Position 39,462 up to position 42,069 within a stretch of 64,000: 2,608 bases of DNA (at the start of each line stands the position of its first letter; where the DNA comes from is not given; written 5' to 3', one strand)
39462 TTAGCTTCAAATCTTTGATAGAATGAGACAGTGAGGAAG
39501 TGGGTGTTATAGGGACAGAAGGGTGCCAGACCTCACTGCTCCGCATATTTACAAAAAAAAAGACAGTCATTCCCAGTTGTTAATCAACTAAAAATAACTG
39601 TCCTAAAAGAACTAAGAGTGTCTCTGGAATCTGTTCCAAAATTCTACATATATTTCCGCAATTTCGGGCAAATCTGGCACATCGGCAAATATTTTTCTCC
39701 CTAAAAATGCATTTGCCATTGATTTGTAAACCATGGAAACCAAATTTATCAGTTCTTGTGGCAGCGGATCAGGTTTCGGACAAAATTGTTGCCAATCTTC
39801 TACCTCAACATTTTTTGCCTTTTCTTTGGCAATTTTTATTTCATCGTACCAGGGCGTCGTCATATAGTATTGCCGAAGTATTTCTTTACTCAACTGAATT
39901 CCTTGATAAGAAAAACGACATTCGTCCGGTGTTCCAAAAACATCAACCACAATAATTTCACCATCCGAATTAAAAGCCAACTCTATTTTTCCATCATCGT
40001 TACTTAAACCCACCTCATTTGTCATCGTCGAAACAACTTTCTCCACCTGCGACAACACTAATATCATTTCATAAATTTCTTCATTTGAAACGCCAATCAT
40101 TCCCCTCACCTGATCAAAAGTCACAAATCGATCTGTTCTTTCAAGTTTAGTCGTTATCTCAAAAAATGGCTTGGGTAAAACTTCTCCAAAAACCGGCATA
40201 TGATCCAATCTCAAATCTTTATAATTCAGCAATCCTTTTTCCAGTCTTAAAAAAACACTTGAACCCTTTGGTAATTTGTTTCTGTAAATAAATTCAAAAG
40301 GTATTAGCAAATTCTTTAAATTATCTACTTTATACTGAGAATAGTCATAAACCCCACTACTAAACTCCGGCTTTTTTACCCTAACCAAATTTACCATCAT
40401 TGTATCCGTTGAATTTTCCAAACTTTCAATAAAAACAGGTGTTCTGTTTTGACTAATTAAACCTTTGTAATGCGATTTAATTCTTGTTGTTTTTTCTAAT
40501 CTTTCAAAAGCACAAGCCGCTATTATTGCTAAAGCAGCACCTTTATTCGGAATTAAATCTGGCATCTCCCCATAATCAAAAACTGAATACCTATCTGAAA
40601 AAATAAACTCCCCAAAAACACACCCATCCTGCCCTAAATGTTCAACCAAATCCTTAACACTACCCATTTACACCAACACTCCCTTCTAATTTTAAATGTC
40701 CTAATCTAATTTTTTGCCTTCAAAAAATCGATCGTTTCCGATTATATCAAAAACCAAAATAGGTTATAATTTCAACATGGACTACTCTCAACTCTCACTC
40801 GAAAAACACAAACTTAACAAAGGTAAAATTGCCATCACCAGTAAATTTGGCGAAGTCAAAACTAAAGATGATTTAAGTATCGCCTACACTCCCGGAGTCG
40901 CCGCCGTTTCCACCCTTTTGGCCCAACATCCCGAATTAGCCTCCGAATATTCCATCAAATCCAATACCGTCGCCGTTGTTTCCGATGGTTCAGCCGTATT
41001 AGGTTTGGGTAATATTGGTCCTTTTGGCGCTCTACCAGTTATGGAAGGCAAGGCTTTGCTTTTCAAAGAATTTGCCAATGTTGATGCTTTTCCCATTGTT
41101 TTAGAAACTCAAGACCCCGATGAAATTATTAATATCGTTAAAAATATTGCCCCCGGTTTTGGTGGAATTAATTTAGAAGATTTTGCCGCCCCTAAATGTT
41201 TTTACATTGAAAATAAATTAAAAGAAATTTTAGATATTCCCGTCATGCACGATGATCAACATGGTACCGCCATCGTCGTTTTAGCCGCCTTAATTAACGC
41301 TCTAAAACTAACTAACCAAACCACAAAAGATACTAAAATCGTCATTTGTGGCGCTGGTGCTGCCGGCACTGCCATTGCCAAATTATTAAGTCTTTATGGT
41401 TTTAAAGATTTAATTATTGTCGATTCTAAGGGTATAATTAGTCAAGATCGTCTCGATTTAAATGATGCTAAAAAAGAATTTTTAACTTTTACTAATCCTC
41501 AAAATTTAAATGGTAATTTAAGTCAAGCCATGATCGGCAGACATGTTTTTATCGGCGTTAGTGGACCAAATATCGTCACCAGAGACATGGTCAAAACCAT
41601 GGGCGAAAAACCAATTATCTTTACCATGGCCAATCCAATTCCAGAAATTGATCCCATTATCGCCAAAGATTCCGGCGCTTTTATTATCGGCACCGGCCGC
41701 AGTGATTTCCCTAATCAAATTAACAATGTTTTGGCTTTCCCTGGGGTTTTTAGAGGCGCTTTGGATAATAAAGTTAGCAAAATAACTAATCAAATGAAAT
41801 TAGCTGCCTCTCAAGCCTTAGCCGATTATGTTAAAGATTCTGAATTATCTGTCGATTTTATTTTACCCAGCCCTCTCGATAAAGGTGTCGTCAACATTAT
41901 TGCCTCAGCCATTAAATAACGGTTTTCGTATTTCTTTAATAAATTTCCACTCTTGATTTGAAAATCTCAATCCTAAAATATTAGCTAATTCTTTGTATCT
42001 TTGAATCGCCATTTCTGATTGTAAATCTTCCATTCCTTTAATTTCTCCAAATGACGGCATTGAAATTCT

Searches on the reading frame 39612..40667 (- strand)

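Call 43: search_protein_families(library=pfam, proteins=[window:39612-40667:-], max_evalue=0.0001)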
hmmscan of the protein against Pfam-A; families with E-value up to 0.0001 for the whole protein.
window:39612-40667:- (351 aa): 1 family
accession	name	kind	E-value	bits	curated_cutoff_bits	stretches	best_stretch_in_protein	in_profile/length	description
PF01259.24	SAICAR_synt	-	1.3e-22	81.1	20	1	21-270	21-221/233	SAICAR synthetase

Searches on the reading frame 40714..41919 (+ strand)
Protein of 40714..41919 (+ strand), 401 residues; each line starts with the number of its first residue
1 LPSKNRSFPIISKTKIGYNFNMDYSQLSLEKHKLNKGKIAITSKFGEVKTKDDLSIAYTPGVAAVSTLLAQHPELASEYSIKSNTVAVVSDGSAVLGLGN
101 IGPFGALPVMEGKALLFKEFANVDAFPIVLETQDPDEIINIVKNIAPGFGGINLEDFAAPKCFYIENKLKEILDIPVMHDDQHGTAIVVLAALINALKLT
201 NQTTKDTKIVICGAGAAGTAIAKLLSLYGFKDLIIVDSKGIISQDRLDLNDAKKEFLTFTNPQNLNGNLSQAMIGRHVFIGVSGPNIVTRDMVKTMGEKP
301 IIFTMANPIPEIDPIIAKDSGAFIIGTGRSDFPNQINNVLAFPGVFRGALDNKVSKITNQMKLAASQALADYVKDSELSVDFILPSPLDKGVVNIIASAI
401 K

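Call 43: search_protein_families(library=pfam, proteins=[window:40714-41919:+], max_evalue=0.0001)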
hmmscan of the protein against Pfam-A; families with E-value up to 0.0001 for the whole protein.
window:40714-41919:+ (401 aa): 3 families
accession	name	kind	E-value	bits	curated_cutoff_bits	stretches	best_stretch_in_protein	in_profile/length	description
PF00390.24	malic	-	3e-28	99.3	23.1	1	48-170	14-182/182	Malic enzyme, N-terminal domain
PF03949.21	Malic_M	-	4.6e-26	92.1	23.5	1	184-386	3-238/258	Malic enzyme, NAD binding domain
PF00899.27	ThiF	-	3.5e-05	23.5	28.1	1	202-238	16-52/238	ThiF family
